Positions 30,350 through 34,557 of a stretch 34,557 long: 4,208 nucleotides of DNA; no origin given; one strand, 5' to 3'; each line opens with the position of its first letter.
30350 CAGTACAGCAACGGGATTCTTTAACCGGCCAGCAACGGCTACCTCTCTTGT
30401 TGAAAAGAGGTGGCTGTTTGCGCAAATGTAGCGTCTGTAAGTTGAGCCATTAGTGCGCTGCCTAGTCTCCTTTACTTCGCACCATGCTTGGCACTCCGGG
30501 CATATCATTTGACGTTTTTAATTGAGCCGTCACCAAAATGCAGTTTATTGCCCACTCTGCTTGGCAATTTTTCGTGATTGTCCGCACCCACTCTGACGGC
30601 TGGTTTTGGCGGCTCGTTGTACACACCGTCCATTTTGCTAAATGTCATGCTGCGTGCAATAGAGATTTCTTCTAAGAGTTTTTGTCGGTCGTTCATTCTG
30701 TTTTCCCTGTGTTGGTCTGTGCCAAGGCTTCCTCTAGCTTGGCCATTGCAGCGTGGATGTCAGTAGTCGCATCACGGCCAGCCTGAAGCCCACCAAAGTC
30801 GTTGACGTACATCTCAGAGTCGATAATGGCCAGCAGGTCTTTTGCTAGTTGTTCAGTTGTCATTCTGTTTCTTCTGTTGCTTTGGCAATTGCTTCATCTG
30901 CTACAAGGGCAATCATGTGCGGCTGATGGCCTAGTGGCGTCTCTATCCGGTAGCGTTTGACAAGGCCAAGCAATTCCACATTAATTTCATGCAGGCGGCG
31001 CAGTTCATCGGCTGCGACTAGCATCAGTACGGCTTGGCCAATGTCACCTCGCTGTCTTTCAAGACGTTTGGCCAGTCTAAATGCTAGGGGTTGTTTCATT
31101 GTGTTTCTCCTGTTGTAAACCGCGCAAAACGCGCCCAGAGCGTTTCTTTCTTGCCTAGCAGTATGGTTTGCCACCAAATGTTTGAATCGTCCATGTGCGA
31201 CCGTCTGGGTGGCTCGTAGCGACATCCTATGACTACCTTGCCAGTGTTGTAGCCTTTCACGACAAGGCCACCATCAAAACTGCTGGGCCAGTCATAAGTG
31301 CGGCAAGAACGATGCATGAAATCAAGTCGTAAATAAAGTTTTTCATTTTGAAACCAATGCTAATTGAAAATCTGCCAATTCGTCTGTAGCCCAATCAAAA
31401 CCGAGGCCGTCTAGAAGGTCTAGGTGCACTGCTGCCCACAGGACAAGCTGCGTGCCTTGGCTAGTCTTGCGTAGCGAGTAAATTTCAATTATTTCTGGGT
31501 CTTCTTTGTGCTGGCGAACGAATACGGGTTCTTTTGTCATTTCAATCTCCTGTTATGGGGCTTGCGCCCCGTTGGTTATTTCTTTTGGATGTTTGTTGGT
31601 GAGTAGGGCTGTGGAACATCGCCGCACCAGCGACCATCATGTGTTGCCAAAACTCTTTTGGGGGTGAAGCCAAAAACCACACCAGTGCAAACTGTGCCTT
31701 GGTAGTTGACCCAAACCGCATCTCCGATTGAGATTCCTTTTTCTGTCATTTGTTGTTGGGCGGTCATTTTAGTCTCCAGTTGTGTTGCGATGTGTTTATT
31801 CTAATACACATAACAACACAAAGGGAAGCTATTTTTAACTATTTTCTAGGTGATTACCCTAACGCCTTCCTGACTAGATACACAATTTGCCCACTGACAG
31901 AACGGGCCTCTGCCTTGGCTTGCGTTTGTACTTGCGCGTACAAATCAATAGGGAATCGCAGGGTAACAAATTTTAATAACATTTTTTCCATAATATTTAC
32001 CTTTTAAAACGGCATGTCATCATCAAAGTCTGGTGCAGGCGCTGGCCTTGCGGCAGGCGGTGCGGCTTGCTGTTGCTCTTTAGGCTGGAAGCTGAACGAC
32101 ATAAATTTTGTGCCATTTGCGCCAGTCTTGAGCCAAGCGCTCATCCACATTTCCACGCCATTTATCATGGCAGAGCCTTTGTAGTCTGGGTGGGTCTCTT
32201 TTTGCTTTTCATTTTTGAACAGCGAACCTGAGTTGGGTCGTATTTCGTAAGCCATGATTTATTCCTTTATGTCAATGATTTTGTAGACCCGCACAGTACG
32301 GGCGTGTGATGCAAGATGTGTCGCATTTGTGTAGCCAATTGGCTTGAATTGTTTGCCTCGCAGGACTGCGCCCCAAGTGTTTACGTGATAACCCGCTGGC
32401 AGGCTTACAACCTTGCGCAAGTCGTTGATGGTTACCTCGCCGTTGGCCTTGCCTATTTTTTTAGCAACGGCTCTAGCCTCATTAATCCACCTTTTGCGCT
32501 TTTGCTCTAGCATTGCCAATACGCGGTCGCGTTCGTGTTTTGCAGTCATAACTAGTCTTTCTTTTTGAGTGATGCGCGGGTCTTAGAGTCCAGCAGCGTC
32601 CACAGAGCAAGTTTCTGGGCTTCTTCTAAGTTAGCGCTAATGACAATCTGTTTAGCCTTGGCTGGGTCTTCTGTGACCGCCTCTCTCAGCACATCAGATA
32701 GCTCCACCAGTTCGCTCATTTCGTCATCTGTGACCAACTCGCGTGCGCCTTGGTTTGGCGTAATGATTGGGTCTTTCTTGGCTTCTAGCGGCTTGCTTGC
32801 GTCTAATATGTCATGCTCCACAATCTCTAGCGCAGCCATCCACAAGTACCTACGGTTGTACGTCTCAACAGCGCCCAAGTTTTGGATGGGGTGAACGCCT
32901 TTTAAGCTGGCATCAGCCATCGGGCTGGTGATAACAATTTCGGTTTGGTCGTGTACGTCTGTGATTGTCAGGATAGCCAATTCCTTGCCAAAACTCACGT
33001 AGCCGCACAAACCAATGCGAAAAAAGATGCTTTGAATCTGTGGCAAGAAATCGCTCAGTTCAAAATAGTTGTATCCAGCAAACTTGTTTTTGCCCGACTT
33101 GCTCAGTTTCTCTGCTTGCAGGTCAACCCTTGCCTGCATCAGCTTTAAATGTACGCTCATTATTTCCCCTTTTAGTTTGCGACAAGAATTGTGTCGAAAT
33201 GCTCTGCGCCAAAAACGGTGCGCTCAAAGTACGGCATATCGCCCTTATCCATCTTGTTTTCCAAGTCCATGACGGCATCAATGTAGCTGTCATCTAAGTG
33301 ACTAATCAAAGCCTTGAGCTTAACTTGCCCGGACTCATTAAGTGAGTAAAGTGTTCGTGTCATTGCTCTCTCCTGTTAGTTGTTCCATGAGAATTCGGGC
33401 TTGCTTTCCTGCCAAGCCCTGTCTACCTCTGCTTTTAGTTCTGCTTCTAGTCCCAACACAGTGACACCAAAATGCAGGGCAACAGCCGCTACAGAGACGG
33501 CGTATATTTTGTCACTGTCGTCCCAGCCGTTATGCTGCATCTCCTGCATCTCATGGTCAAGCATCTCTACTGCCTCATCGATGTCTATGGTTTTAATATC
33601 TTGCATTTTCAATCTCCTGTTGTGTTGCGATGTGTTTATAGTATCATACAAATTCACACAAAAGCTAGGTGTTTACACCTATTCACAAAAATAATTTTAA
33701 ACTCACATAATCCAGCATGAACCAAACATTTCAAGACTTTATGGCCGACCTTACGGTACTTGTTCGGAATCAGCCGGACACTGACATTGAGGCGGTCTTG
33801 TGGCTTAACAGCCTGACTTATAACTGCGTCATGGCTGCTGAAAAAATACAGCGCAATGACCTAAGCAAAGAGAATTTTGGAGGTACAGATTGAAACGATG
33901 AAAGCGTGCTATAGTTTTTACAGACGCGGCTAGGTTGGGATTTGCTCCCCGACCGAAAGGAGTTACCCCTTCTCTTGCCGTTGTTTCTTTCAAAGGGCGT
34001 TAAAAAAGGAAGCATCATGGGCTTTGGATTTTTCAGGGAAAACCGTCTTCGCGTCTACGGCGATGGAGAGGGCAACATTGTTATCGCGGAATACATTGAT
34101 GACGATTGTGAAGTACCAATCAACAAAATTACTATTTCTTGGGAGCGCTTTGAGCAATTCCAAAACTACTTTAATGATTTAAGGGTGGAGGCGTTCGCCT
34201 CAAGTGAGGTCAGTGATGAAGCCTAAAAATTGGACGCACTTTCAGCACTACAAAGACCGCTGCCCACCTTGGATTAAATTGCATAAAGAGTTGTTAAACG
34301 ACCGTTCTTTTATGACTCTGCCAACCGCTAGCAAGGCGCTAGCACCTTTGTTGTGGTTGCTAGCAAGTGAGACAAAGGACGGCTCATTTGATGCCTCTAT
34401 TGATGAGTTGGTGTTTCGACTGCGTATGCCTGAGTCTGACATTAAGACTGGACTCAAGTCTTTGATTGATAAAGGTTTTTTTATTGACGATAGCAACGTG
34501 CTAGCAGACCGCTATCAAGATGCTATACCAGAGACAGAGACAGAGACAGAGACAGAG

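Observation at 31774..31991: Arc-like ribbon-helix-helix gene (unannotated, 45 aa) directly upstream of copy 2 of the dyad operator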

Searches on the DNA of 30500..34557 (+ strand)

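Call 4: search_dna_similar(query=window:30500-34557:+, collection=phages, mode=near)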
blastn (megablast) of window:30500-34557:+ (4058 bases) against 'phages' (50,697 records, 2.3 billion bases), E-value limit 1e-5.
No match.

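Call 56: build_rna_model(alignment_id=A3, structure=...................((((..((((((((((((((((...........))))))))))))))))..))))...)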
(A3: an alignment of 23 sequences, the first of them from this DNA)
Model R1 built from alignment A3 (23 sequences, 77 columns); structure: as given.
model positions 66; base pairs 20; branch points 0; effective number of sequences 8.95; information 0.85 bits per position. Calibrated on 0.2 Mb of random sequence (short: E-values are rough).
structure used (alignment columns):
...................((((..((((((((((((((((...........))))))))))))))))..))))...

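Call 57: search_with_rna_model(model_id=R1, sources=[window, L001, L003, L005, L013, L014, L020, L029, L033, L038, L044, L050, L052, L056, L057, L061, L062, L065, L075, L081, L085, L090, L102, L103, L115, L119, L127, L137, L138, L140, L141, L143, L145, L146, L147, L148, L150, L151, L016, L026, L070, L051, L012, L011, L076, L094, L039, L030, L105, L108, L023, L091], max_evalue=1, make_alignment=true)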
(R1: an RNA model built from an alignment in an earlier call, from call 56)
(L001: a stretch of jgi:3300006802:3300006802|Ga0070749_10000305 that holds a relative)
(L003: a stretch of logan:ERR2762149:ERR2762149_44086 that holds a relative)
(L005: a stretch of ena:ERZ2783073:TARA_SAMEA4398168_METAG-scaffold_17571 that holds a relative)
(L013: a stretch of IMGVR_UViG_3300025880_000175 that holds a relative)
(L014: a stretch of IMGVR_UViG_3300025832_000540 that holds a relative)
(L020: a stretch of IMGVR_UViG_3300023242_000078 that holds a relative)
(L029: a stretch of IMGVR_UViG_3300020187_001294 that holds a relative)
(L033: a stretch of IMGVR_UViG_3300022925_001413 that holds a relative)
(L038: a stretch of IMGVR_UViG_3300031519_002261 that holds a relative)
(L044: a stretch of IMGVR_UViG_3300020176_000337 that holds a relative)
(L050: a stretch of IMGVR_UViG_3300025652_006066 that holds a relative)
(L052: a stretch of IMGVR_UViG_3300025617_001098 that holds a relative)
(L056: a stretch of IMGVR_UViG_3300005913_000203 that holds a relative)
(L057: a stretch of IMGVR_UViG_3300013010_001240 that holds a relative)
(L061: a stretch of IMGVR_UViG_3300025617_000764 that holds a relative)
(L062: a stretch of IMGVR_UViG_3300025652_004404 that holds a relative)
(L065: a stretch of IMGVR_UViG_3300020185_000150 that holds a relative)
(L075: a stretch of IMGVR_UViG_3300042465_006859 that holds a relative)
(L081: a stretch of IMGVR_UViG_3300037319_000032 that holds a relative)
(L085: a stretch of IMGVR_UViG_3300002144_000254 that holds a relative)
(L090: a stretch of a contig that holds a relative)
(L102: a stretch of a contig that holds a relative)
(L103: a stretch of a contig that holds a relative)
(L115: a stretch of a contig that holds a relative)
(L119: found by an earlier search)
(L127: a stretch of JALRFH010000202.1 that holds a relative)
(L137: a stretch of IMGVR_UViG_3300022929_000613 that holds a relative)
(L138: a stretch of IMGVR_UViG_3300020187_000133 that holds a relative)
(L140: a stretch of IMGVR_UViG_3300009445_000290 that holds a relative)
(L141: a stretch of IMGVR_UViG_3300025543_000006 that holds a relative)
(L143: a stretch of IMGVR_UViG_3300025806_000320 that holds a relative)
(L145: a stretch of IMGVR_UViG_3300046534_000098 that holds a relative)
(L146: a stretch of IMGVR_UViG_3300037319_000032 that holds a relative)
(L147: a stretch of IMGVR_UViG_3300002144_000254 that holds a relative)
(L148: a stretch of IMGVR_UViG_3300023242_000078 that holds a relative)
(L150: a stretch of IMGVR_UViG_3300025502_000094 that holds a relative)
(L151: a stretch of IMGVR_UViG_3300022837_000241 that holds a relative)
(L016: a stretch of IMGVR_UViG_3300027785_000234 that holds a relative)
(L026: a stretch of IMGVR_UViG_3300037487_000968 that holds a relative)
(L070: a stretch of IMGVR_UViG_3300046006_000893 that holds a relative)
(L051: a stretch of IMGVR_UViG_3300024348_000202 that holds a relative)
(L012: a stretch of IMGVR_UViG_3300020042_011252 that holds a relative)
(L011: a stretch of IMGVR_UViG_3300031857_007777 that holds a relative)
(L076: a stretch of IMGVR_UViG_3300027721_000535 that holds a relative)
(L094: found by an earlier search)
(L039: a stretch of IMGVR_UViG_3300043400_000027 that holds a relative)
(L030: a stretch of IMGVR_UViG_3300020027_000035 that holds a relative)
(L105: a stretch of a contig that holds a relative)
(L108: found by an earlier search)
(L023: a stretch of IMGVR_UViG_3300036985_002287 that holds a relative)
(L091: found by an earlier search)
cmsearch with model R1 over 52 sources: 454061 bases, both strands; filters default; matches with E-value up to 1: 103.
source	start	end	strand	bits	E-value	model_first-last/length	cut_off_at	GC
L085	2612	2677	-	84.8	9.2e-22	1-66/66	no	0.39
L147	4146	4211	+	84.8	9.2e-22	1-66/66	no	0.39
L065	4898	4964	+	84.2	1.3e-21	1-66/66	no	0.39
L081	3150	3215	+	79.2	4.3e-20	1-66/66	no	0.41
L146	4146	4211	+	79.2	4.3e-20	1-66/66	no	0.41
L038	2641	2710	+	78.4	7.7e-20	1-66/66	no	0.39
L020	7033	7098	+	75.1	7.8e-19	1-66/66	no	0.39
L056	2700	2765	-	75.1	7.8e-19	1-66/66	no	0.39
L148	4146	4211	+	75.1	7.8e-19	1-66/66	no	0.39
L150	4146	4211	+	75.1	7.8e-19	1-66/66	no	0.39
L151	1783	1848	+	75.1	7.8e-19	1-66/66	no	0.39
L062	3088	3157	-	74.5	1.1e-18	1-66/66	no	0.4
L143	4111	4180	+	74.5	1.1e-18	1-66/66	no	0.4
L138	338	407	+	74.1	1.5e-18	1-66/66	no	0.37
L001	10162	10228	+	73.4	2.4e-18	1-66/66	no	0.37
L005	1717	1783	+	73.4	2.5e-18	1-66/66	no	0.37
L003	475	541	+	72.7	4.1e-18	1-66/66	no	0.42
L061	3488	3553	+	71.6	8.9e-18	1-66/66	no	0.41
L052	4192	4258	-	71.2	1.2e-17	1-66/66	no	0.42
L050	379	444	-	70.9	1.4e-17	1-66/66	no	0.41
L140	3009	3078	+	70.5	1.8e-17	1-66/66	no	0.4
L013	1432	1501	-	69.5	3.8e-17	1-66/66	no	0.43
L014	1666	1735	+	69.5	3.8e-17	1-66/66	no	0.43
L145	4145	4212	+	63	3.3e-15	1-66/66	no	0.35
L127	1412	1478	+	62.3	5.7e-15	1-66/66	no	0.43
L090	3071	3137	-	56.2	4e-13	1-66/66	no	0.36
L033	3292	3356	+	55.8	5.2e-13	1-66/66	no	0.43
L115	4336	4404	-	50.3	2.4e-11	1-66/66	no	0.35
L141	4136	4204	+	50.3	2.4e-11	1-66/66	no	0.35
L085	2601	2666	+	49.1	5.3e-11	1-66/66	no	0.36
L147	4157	4222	-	49.1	5.3e-11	1-66/66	no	0.36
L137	1811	1876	+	48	1.1e-10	1-66/66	no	0.41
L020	7044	7107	-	46.8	2.6e-10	1-66/66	no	0.36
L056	2691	2754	+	46.8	2.6e-10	1-66/66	no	0.36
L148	4157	4220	-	46.8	2.6e-10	1-66/66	no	0.36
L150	4157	4220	-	46.8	2.6e-10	1-66/66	no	0.36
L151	1794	1857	-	46.8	2.6e-10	1-66/66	no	0.36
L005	1729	1795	-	44.2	1.6e-09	1-66/66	no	0.36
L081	3162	3224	-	43.3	3.1e-09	1-66/66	no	0.4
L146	4158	4220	-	43.3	3.1e-09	1-66/66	no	0.4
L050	367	433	+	40.8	1.7e-08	1-66/66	no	0.36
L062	3078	3142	+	39.9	3.2e-08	1-66/66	no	0.37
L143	4126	4190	-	39.9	3.2e-08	1-66/66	no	0.37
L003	484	550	-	38.3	9.7e-08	1-66/66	no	0.42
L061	3499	3566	-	38.3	9.9e-08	1-66/66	no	0.37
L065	4910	4972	-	38.1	1.1e-07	1-66/66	no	0.4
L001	10174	10239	-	36.4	3.6e-07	1-66/66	no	0.39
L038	2656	2717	-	36.2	4.2e-07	1-66/66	no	0.37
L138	353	416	-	36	4.8e-07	1-66/66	no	0.34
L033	3305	3370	-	32.9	4.3e-06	1-66/66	no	0.42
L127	1425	1486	-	32.4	6e-06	1-66/66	no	0.4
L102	6893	6956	-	31.3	1.3e-05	1-66/66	no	0.39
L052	4182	4249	+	29.6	4.1e-05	1-66/66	no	0.4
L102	4685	4738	-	27.9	0.00014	1-66/66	no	0.43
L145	4159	4221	-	27.2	0.00022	1-66/66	no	0.37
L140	3024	3088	-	27.1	0.00024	1-66/66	no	0.35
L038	435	504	+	26.6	0.00033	1-66/66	no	0.36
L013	3622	3683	-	26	0.0005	1-66/66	no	0.34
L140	1127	1194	+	25.8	0.00058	1-66/66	no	0.32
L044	1233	1304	-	25.3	0.00082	1-66/66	no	0.38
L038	115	184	+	24.6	0.0014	1-66/66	no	0.34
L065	2917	2989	+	24.5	0.0014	1-66/66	no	0.3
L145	1577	1646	+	24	0.002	1-66/66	no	0.34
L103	4071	4130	+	23.8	0.0024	1-66/66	no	0.32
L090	5448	5491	-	22.7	0.0049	16-62/66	no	0.41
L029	998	1057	-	22.7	0.0049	1-66/66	no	0.37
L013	1425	1486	+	22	0.008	1-66/66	no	0.4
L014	1681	1742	-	22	0.008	1-66/66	no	0.4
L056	5690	5761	-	21.8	0.0093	1-66/66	no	0.39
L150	1150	1221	+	21.8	0.0093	1-66/66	no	0.39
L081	165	233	-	21.5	0.012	1-66/66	no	0.36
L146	1161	1229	-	21.5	0.012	1-66/66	no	0.36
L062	5394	5465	-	21.3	0.013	1-66/66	no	0.38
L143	1803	1874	+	21.3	0.013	1-66/66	no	0.38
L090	3062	3127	+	21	0.016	1-66/66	no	0.36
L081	155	226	+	20.6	0.022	1-66/66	no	0.39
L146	1151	1222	+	20.6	0.022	1-66/66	no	0.39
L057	910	981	-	20.5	0.023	1-66/66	no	0.39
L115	6716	6787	-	20.5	0.023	1-66/66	no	0.39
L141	1753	1824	+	20.5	0.023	1-66/66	no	0.39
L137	1823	1886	-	20.3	0.026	1-66/66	no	0.36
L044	1225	1293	+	19.1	0.063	1-66/66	no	0.35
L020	4355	4424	+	18.8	0.073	1-66/66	no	0.37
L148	1468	1537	+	18.8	0.073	1-66/66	no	0.37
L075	4708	4777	-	18.7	0.081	1-66/66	no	0.43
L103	3388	3460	+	18.4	0.096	1-66/66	no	0.38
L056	5372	5437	-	18.3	0.1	1-66/66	no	0.36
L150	1474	1539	+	18.3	0.1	1-66/66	no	0.36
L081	474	543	+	18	0.13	1-66/66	no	0.4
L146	1470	1539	+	18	0.13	1-66/66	no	0.4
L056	5683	5751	+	17.3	0.21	1-66/66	no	0.36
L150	1160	1228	-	17.3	0.21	1-66/66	no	0.36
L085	5503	5549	-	17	0.26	16-62/66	no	0.36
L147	1274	1320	+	17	0.26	16-62/66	no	0.36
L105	3950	4053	+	16.5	0.38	1-66/66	no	0.38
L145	1302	1373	+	16.4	0.41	1-66/66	no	0.38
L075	4700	4763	+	16.2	0.45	1-66/66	no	0.45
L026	3681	3732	-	15.9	0.57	1-66/66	no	0.38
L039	3065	3155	-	15.5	0.75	1-66/66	no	0.44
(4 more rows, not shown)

Alignment A4: 103 matches aligned to the model, 146 columns, each read 5' to 3' on its own strand. Consensus structure (alignment columns), stored with it:
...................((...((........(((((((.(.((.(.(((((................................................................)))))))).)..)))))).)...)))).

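Call 58: search_with_rna_model(model_id=R1, sources=[window, L085, L065, L081, L038, L020, L062, L138, L001, L005, L003, L061, L052, L050, L140, L013, L145, L127, L090, L033, L115], max_evalue=3e-11, make_alignment=true)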
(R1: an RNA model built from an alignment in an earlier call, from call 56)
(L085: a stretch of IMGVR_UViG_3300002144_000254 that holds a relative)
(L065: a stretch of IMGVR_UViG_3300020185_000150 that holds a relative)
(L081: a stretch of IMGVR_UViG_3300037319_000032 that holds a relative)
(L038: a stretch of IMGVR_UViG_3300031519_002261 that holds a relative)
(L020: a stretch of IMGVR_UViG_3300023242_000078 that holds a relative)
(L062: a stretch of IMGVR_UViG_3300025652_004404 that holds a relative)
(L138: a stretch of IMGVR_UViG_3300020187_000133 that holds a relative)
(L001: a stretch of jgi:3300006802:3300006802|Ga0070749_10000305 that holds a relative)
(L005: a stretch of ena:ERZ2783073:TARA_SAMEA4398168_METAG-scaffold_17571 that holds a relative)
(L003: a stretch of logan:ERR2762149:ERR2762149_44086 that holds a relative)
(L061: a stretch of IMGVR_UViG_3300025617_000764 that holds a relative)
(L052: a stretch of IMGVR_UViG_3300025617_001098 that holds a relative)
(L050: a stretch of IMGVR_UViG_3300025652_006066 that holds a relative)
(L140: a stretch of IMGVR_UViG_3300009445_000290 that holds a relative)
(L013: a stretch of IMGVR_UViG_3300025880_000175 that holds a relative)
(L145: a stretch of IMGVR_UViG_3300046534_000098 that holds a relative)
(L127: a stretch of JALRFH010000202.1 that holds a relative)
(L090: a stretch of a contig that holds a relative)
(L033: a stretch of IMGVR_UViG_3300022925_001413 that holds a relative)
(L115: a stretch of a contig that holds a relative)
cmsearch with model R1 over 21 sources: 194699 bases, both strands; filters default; matches with E-value up to 3e-11: 22.
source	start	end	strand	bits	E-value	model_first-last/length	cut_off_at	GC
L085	2612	2677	-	84.8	3.9e-22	1-66/66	no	0.39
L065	4898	4964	+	84.2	5.7e-22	1-66/66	no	0.39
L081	3150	3215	+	79.2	1.8e-20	1-66/66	no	0.41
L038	2641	2710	+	78.4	3.3e-20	1-66/66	no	0.39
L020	7033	7098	+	75.1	3.3e-19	1-66/66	no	0.39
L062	3088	3157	-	74.5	4.9e-19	1-66/66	no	0.4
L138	338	407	+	74.1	6.3e-19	1-66/66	no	0.37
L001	10162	10228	+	73.4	1e-18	1-66/66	no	0.37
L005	1717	1783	+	73.4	1.1e-18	1-66/66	no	0.37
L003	475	541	+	72.7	1.8e-18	1-66/66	no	0.42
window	31773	31840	-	72.2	2.5e-18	1-66/66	no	0.34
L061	3488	3553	+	71.6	3.8e-18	1-66/66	no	0.41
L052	4192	4258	-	71.2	5e-18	1-66/66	no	0.42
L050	379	444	-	70.9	6.1e-18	1-66/66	no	0.41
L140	3009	3078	+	70.5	7.8e-18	1-66/66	no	0.4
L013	1432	1501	-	69.5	1.6e-17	1-66/66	no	0.43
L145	4145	4212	+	63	1.4e-15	1-66/66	no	0.35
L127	1412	1478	+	62.3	2.4e-15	1-66/66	no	0.43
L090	3071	3137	-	56.2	1.7e-13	1-66/66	no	0.36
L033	3292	3356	+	55.8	2.2e-13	1-66/66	no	0.43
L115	4336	4404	-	50.3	1e-11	1-66/66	no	0.35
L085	2601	2666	+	49.1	2.3e-11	1-66/66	no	0.36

Alignment A5: 22 matches aligned to the model, 72 columns, each read 5' to 3' on its own strand. Consensus structure (alignment columns), stored with it:
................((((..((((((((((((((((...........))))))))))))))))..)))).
